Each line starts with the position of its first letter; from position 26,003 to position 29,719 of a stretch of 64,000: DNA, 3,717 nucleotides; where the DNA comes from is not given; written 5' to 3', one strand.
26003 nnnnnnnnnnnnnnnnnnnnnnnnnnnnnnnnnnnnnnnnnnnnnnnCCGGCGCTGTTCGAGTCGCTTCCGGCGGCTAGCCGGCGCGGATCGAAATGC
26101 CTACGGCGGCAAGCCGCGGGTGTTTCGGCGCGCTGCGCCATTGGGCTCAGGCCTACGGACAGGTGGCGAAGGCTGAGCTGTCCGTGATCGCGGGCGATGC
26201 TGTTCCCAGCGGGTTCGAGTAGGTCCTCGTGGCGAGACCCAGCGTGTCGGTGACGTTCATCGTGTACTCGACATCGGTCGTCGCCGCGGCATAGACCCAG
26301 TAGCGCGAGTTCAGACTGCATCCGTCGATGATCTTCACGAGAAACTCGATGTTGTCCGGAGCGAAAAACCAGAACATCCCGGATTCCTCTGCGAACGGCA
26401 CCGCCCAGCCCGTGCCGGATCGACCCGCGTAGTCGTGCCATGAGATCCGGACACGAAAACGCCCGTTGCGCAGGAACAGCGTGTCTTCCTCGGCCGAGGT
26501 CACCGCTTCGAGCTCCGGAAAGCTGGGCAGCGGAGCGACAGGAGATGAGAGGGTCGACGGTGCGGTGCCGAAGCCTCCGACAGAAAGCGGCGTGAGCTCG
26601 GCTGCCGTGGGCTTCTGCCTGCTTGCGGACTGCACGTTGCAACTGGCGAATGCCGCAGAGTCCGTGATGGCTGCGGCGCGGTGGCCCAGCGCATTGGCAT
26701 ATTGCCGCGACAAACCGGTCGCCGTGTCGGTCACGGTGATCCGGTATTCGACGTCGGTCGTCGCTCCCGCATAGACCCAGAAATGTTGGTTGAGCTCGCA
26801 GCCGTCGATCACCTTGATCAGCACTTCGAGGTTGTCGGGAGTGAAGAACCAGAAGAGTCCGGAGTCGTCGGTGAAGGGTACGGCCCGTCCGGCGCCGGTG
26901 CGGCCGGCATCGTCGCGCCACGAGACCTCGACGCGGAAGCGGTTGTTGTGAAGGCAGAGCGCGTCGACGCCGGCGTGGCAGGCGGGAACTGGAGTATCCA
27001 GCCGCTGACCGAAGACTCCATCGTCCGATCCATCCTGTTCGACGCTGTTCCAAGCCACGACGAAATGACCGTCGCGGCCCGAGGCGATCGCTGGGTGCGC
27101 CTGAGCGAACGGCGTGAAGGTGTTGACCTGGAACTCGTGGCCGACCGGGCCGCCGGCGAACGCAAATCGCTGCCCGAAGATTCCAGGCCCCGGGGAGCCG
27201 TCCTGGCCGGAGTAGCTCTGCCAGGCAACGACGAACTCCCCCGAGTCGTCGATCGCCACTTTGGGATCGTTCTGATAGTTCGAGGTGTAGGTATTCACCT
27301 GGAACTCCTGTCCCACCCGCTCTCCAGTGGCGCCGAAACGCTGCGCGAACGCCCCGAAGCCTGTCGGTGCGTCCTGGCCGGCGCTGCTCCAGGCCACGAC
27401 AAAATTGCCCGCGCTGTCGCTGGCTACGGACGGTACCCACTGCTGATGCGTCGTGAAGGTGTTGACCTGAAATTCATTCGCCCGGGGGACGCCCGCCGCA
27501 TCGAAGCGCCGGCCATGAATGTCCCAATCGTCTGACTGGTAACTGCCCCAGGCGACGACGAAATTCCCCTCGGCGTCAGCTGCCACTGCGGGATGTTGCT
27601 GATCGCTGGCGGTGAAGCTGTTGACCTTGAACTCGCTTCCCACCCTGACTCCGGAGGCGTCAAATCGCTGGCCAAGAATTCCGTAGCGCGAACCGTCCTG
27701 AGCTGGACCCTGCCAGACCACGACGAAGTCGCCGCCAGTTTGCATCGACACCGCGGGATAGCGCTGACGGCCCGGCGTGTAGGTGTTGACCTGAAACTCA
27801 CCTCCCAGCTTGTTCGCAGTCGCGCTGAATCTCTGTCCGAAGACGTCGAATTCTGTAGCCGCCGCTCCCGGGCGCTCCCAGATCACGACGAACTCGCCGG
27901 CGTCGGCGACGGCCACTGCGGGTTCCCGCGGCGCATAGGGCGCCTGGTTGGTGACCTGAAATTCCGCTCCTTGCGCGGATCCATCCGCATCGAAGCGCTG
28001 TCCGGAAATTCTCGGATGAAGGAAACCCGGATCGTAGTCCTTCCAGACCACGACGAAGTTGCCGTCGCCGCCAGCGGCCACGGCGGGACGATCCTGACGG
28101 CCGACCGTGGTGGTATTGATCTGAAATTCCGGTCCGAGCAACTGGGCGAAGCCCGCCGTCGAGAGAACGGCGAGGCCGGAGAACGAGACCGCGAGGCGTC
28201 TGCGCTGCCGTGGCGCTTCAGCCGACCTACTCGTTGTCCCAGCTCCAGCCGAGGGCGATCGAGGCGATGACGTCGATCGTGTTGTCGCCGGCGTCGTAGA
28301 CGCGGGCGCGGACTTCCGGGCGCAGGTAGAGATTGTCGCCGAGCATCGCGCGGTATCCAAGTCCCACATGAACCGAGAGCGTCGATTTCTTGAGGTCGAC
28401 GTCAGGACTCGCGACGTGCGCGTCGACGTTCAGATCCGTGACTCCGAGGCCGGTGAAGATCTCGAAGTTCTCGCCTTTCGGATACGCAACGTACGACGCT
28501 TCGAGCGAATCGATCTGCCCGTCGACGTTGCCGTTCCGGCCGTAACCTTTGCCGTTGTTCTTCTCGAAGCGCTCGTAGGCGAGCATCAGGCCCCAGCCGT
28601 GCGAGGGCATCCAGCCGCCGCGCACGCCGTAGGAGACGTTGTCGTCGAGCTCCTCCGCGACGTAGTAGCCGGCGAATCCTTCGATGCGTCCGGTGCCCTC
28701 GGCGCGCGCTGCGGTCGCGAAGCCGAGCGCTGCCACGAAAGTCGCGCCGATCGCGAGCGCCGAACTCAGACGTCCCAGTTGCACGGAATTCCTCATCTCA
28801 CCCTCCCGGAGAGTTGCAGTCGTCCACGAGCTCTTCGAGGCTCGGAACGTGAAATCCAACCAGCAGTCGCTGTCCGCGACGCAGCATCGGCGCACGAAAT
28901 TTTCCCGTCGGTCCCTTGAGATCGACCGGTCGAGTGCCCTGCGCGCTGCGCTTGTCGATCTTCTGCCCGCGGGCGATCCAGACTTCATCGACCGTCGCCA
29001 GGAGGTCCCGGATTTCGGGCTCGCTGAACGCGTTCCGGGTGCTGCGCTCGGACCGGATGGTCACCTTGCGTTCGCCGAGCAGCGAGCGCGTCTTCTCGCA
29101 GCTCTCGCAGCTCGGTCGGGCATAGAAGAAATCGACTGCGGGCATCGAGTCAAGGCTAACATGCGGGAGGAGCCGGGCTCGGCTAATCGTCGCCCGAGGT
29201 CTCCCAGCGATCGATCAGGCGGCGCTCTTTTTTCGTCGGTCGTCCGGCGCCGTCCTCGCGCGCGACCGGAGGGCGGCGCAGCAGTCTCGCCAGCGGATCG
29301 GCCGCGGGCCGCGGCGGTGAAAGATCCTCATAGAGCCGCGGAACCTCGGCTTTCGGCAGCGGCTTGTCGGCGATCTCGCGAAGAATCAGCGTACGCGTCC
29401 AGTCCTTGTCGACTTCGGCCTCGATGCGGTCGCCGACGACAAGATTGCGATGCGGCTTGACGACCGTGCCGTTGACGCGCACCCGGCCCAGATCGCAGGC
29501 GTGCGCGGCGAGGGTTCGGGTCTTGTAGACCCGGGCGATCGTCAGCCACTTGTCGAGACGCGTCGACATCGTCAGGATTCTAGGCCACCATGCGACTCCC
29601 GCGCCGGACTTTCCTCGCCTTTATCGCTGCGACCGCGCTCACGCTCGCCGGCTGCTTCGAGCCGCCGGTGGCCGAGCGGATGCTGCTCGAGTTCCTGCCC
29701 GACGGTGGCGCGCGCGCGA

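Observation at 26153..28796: Small OM beta-barrel immediately followed by a secreted 7-repeat (propeller-like) protein with twin Cys-containing C-terminal domains of unknown family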

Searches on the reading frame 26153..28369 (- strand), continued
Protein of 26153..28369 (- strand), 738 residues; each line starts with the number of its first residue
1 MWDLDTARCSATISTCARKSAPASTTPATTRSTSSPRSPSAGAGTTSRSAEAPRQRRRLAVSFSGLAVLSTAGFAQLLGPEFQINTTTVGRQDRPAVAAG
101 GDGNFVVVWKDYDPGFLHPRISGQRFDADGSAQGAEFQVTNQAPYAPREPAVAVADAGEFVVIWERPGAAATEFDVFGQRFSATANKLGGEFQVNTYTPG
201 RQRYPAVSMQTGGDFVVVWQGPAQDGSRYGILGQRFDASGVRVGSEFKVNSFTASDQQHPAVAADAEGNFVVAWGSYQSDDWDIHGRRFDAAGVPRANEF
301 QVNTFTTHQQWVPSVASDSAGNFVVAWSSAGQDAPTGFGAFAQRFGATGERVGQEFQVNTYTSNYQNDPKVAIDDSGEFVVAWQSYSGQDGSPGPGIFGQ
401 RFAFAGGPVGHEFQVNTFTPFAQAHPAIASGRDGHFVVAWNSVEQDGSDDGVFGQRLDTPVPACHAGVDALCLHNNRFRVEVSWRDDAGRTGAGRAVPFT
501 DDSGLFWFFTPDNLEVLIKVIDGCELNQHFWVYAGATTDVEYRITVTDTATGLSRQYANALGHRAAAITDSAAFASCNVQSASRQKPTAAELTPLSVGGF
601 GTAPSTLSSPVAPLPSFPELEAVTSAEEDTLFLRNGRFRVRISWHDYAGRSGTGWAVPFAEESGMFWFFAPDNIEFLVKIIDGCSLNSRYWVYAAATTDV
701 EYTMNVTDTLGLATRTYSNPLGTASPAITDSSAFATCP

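Call 65: search_solved_structures(query=A2, max_evalue=1)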
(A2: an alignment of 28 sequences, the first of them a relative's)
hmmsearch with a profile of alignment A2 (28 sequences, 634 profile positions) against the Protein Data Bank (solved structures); distinct sequences matched with E-value up to 1: 0.

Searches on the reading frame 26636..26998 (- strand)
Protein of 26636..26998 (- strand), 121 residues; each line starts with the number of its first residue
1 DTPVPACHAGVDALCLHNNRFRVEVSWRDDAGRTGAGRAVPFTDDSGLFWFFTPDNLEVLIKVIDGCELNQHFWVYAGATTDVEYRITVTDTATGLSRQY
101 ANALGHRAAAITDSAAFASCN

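Call 20: search_protein_families(library=pfam, proteins=[window:26636-26983:-], max_evalue=10)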
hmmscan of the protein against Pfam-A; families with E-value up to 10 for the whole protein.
window:26636-26983:- (116 aa): 0 families

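Call 40: predict_structure(alignment_id=A4)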
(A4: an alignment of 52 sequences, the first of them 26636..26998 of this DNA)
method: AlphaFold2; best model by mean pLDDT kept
length: 121 residues; sequences in the alignment: 52
mean_pLDDT: 96.0   pTM: 0.89
mean pLDDT of the five models: 96.0, 96.1, 95.9, 95.8, 95.6
residues with pLDDT >= 90: 114; 70-90: 3; 50-70: 4; < 50: 0
segments of 3 or more residues with pLDDT < 50: none
pLDDT, mean of each block of 10 residues (from residue 1): 78 97 98 98 98 98 98 98 98 97 98 97 84
secondary structure, 60 per line:
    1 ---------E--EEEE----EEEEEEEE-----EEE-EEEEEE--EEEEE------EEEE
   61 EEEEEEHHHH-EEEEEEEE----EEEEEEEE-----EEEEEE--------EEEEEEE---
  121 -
elements in order: E13-16 E21-28 E34-36 E38-43 E46-50 E57-66 H67-70 E72-79 E84-91 E97-102 E111-117

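Call 43: fold_search(model_id=the predicted structure, library=pdb)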
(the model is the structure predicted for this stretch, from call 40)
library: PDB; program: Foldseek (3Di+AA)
matches with E <= 10: 487; with E <= 0.001: 0
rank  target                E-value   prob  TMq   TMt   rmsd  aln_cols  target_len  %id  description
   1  2d7n_MODEL_1_A        2.1e-01  0.21  0.26  0.32  11.3       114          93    8  Solution structure of the 16th Filamin domain from human Filamin C (released 2006-05-24)
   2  1cb8_A                4.1e-01  0.20  0.29  0.08  13.0       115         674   15  CHONDROITINASE AC LYASE FROM FLAVOBACTERIUM HEPARINUM (released 1999-05-14)
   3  1utc_B                4.4e-01  0.06  0.16  0.08  15.5       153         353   11  Clathrin terminal domain complexed with TLPWDLWTT (released 2004-02-25)
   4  8es4_A                5.1e-01  0.20  0.26  0.10  11.4       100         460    9  Focused reconstruction of HRP29 tail (released 2023-10-18)
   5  8veh_C                6.0e-01  0.12  0.22  0.16   9.5       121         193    6  Crystal structure of outer membrane lipoprotein carrier protein (LolA) from Rickettsia bellii (released 2023-12-27)
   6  8veh_B                7.5e-01  0.08  0.22  0.16   9.8       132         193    6  Crystal structure of outer membrane lipoprotein carrier protein (LolA) from Rickettsia bellii (released 2023-12-27)
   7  9m8o_Q                7.9e-01  0.10  0.25  0.20  16.0       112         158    9  Cryo-EM structure of bacteriophage NF5 baseplate (released 2025-12-17)
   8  2xzg                  8.3e-01  0.03  0.15  0.07  17.1       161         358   11  Clathrin Terminal Domain Complexed with Pitstop 1 (released 2011-08-17)
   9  6w4q_F                8.8e-01  0.18  0.33  0.08   8.7       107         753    7  Crystal structure of full-length tailspike protein 2 (TSP2, ORF211) ) from Escherichia coli O157:H7 bacteriophage CAB1 (released 2021-01-20)
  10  8dpl_A                9.2e-01  0.23  0.37  0.37   7.1       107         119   11  Structure of EBOV GP lacking the mucin-like domain with 2.1.1D5 scFv and 6D6 scFv bound (released 2023-07-19)
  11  7n34                  9.2e-01  0.13  0.28  0.30   7.6        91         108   14  Structure of Yersinia aleksiciae Cap15 cyclic dinucleotide receptor, crystal form 1 (released 2021-11-17)
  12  5xi9_MODEL_1_A        9.7e-01  0.09  0.27  0.19  15.8       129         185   13  Solution structure for human HSP70 substrate binding domain (released 2018-05-16)
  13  6yfi_B                1.0e+00  0.08  0.24  0.21  17.1       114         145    4  Bacteriophage EMS014 coat protein (released 2020-09-02)
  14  4noy_C                1.1e+00  0.16  0.16  0.24   6.8        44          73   14  Crystal structure of Listeria monocytogenes Hfq F43W (released 2014-09-10)
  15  9exf_D                1.1e+00  0.06  0.19  0.09  15.3       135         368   10  Crystal structure of Yeast Clathrin Heavy Chain N-terminal domain bound to YAP1801 peptide (LIDM) (released 2024-11-13)
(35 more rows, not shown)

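Call 51: find_related_loci(query=A4, collection=genome_contigs, flank=4000)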
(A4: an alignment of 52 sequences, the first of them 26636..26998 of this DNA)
Query A4 (121 aa) in genome_contigs; peptide patterns used: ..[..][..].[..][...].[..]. (x = any residue, [..] = any of these).
599 stretches matched a pattern (row limit reached: there are more); 590 encode a relative of the query (tblastn E <= 1e-3); the best 80 are kept; 80 distinct loci.
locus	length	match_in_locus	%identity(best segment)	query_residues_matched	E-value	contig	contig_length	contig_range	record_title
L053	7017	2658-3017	71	1-120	8e-55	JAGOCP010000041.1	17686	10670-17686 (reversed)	MAG: Thermoanaerobaculia bacterium isolate Go_SlAct_bin_66 Go_SlAct_12575_length_17686_cov_10.112478, whole genome shotg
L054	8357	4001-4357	62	2-120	4e-48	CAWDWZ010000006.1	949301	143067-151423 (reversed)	MAG: Thermoanaerobaculia bacterium isolate MFD05942.bin.2.306 genome assembly, contig: contig_21461, whole genome shotgu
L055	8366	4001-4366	58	3-121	2e-44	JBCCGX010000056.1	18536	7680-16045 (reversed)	MAG: Acidobacteriota bacterium isolate P01_B01_bin.53 k141_595439_length_18536_cov_59.8500, whole genome shotgun sequenc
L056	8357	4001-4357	58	2-120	2e-43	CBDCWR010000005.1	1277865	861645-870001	MAG: Candidatus Multivoraceae bacterium isolate 652d70b7-ea99-405b-b753-5a6e501b7d32 genome assembly, contig: contig_5,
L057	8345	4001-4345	59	6-120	2e-43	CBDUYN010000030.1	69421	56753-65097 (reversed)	MAG TPA_asm: uncultured bacterium isolate SRR22302374_binner12_Refined_89 genome assembly, contig: ERZ26661914.108, whol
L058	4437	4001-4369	60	1-120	7e-43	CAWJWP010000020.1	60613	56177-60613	MAG: Thermoanaerobaculia bacterium isolate MFD09206.bin.1.107 genome assembly, contig: contig_27696, whole genome shotgu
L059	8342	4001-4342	62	7-120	4e-43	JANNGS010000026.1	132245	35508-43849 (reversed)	MAG: Thermoanaerobaculia bacterium isolate SOY_6_C_metabat_392 SOY_6_C_k141_4663212, whole genome shotgun sequence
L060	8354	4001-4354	58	4-120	2e-42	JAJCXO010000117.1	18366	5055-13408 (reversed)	MAG: Acidobacteriota bacterium isolate OFTM223 OFTM223_116, whole genome shotgun sequence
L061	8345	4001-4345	57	7-120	8e-42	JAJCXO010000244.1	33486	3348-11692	MAG: Acidobacteriota bacterium isolate OFTM223 OFTM223_243, whole genome shotgun sequence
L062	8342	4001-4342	60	7-120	2e-41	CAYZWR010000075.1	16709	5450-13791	MAG TPA_asm: uncultured Thermoanaerobaculia bacterium isolate SRP173033_co1_328 genome assembly, contig: NODE_6613_lengt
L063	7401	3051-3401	57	5-120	2e-41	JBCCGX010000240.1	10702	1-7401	MAG: Acidobacteriota bacterium isolate P01_B01_bin.53 k141_3127785_length_10702_cov_85.8627, whole genome shotgun sequen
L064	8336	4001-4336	60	6-117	4e-41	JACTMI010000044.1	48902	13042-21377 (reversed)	MAG: Acidobacteria bacterium isolate BJ1 scaffold_640, whole genome shotgun sequence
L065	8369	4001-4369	56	1-120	1e-40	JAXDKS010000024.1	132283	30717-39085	MAG: Acidobacteriota bacterium isolate BP_60 scaffold_3005012, whole genome shotgun sequence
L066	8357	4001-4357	56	6-120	9e-41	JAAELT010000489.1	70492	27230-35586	MAG: bacterium isolate Bpl_12 BplG_CONTIG4525625, whole genome shotgun sequence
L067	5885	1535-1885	58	5-120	6e-42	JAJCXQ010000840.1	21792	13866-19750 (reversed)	MAG: Acidobacteriota bacterium isolate OFTM268 OFTM268_839, whole genome shotgun sequence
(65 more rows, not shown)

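Call 66: search_protein_families(library=phrogs, proteins=[window:26636-26998:-], max_evalue=0.01)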
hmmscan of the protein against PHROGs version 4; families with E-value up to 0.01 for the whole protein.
window:26636-26998:- (121 aa): 0 families

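Call 83: search_protein_families(library=ncbifam, alignment_id=A4, max_evalue=0.01)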
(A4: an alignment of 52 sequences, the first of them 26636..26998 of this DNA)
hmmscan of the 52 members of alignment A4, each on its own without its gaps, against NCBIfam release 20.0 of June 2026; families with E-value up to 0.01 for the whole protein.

A. member 1, window:26636-26998:- (121 aa): 0 families

B. families by the number of members that match (of 52 scanned): 3 families
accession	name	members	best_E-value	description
NF058629.1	PA0111_fam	1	0.0042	PA_0111/PP_0108 family redox-active disulfide protein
NF045480.1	FdxA_Actino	1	0.0061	ferredoxin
NF033929.1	blaAXC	1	0.0096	AXC family carbapenem-hydrolyzing class A beta-lactamase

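Call 84: search_protein_families(library=pfam, alignment_id=A4, max_evalue=0.01)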
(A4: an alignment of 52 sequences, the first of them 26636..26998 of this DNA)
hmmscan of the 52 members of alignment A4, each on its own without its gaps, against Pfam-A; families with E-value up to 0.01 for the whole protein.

A. member 1, window:26636-26998:- (121 aa): 0 families

B. families by the number of members that match (of 52 scanned): 0 families

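Call 85: search_solved_structures(query=A4, max_evalue=10)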
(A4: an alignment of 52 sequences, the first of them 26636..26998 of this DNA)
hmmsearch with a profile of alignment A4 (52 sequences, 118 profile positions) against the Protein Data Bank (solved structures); distinct sequences matched with E-value up to 10: 4.
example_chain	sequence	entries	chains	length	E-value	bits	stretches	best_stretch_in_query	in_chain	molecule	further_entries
5yvy_A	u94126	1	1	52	0.13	15.3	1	19-60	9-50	Genome polyprotein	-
3cjm_A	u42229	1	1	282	0.54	13.4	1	65-99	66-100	Putative beta-lactamase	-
1zx5_A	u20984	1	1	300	0.65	13.1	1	31-66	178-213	mannosephosphate isomerase, putative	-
7bwx_A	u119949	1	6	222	1.7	11.8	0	60-83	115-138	Ice-binding protein isoform1a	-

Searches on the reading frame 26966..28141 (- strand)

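Call 20: search_protein_families(library=pfam, proteins=[window:26966-28141:-], max_evalue=10)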
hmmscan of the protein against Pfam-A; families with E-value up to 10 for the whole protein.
window:26966-28141:- (392 aa): 5 families
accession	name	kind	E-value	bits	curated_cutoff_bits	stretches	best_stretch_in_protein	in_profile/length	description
PF22465.2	Spike_JR2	-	0.0024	18.2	26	2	210-236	51-72/76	Spike protein P1, second jelly-roll domain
PF00400.38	WD40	-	0.0089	17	27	1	225-250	3-28/39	WD domain, G-beta repeat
PF04616.20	Glyco_hydro_43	-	0.016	15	32.2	0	102-181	93-175/288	Glycosyl hydrolases family 43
PF17417.8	Glycoprot_B_PH2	-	0.2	12.5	23.7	0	133-145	76-88/97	Herpesvirus Glycoprotein B PH-like domain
PF17936.7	Big_6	-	1.4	9.7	27.6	0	181-217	35-71/83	Bacterial Ig domain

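Call 66: search_protein_families(library=phrogs, proteins=[window:26966-28141:-], max_evalue=0.01)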
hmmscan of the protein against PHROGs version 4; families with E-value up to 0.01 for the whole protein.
window:26966-28141:- (392 aa): 0 families

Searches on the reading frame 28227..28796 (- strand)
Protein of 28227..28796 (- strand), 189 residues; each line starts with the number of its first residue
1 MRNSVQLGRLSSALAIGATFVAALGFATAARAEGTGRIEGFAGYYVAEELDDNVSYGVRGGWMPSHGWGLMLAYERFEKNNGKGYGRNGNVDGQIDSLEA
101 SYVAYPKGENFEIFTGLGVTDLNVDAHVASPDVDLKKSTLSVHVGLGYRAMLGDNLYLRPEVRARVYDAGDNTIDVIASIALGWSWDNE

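Call 3: search_protein_families(library=pfam, proteins=[window:28227-28796:-], max_evalue=0.1)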
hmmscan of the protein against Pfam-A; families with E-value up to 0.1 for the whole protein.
window:28227-28796:- (189 aa): 3 families
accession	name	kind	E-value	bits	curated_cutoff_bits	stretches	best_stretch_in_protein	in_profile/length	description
PF05736.17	OprF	-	3.5e-10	40.4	23.5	1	14-184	9-178/184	OprF membrane domain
PF13505.12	OMP_b-brl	-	1.3e-07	32.4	28.7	1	20-176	5-164/175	Outer membrane protein beta-barrel domain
PF03797.25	Autotransporter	-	0.0012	19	26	1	64-166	38-144/255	Autotransporter beta-domain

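Call 4: search_protein_families(library=ncbifam, proteins=[window:28227-28796:-], max_evalue=0.1)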
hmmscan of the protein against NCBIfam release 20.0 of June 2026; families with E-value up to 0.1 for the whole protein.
window:28227-28796:- (189 aa): 1 family
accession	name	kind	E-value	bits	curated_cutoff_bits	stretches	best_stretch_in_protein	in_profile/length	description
TIGR04565.1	OMP_myx_plus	subfamily_domain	3.8e-09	36.7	60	1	42-185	1-158/161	outer membrane beta-barrel domain-containing protein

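Call 73: find_related_loci(query=window:28227-28796:-, collection=genome_contigs, flank=4000)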
Query window:28227-28796:- (189 aa) in genome_contigs; peptide patterns used: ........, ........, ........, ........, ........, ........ (x = any residue, [..] = any of these).
65 stretches matched a pattern; 7 encode a relative of the query (tblastn E <= 1e-3); 7 distinct loci.
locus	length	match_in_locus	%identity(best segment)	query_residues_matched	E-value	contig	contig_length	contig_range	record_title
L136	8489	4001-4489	81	27-189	5e-90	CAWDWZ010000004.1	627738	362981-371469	MAG: Thermoanaerobaculia bacterium isolate MFD05942.bin.2.306 genome assembly, contig: contig_18564, whole genome shotgu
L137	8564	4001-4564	67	1-189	5e-84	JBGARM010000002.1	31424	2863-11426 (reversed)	MAG: Thermoanaerobaculia bacterium isolate MAG_AAO_AS.69 AAOAS-69_NODE_2_length_31424_cov_3.675471, whole genome shotgun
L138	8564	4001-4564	66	1-189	2e-83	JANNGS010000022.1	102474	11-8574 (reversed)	MAG: Thermoanaerobaculia bacterium isolate SOY_6_C_metabat_392 SOY_6_C_k141_4455370, whole genome shotgun sequence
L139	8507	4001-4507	59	20-189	1e-62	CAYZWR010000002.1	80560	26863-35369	MAG TPA_asm: uncultured Thermoanaerobaculia bacterium isolate SRP173033_co1_328 genome assembly, contig: NODE_401_length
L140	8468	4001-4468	61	33-189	1e-62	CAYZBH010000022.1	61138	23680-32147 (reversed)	MAG TPA_asm: uncultured Thermoanaerobaculia bacterium isolate binchicken_co118_267 genome assembly, contig: NODE_402_len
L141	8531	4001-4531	55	1-186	6e-61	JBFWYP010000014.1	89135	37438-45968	MAG: Thermoanaerobaculia bacterium isolate CA_2019_TPBS_167 NODE_2074_length_89135_cov_5.492124_TPBS, whole genome shotg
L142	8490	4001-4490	65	27-189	2e-57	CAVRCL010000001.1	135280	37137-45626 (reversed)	MAG: Thermoanaerobaculia bacterium isolate MFD00032.bin.2.65 genome assembly, contig: contig_122102, whole genome shotgu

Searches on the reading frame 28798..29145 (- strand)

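Call 3: search_protein_families(library=pfam, proteins=[window:28798-29145:-], max_evalue=0.1)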
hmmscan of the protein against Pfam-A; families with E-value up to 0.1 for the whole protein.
window:28798-29145:- (115 aa): 2 families
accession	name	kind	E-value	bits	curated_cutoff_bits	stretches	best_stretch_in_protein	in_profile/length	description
PF03960.21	ArsC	-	0.0066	17.2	24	1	8-98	1-71/79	ArsC family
PF00462.30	Glutaredoxin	-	0.024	15.3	22.9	1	7-47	3-39/60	Glutaredoxin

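Call 4: search_protein_families(library=ncbifam, proteins=[window:28798-29145:-], max_evalue=0.1)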
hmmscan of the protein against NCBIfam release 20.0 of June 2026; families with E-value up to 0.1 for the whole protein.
window:28798-29145:- (115 aa): 5 families
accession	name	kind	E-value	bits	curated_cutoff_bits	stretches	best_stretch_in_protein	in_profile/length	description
NF041106.1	ArsC_rel_Se_1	subfamily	4.1e-19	69.1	85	1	4-99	1-103/107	ArsC family (seleno)protein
TIGR01617.1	arsC_related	subfamily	5e-06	26.8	75.05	1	7-54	3-50/117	Spx/MgsR family RNA polymerase-binding regulatory protein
NF002459.0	PRK01655.1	subfamily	0.00043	20.3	123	1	7-54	4-51/132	transcriptional regulator Spx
NF009885.0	PRK13344.1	equivalog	0.018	14.9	152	1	8-54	5-51/132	transcriptional regulator Spx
TIGR02196.1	GlrX_YruB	hypoth_equivalog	0.084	13.4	88.55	0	8-28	5-25/74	glutaredoxin-like protein, YruB-family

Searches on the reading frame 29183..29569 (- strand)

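Call 3: search_protein_families(library=pfam, proteins=[window:29183-29569:-], max_evalue=0.1)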
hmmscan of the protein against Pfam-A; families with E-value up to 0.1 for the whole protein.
window:29183-29569:- (128 aa): 1 family
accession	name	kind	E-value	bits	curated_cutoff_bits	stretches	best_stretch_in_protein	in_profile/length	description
PF01479.30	S4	-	2.2e-10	40.5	22.8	1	4-49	2-48/48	S4 domain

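Call 4: search_protein_families(library=ncbifam, proteins=[window:29183-29569:-], max_evalue=0.1)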
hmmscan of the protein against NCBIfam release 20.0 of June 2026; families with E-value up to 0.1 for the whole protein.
window:29183-29569:- (128 aa): 1 family
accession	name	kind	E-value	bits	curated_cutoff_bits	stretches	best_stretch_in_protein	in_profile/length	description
NF007673.0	PRK10348.1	equivalog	1.8e-13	50.8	148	1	3-122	9-127/133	ribosome-associated heat shock protein Hsp15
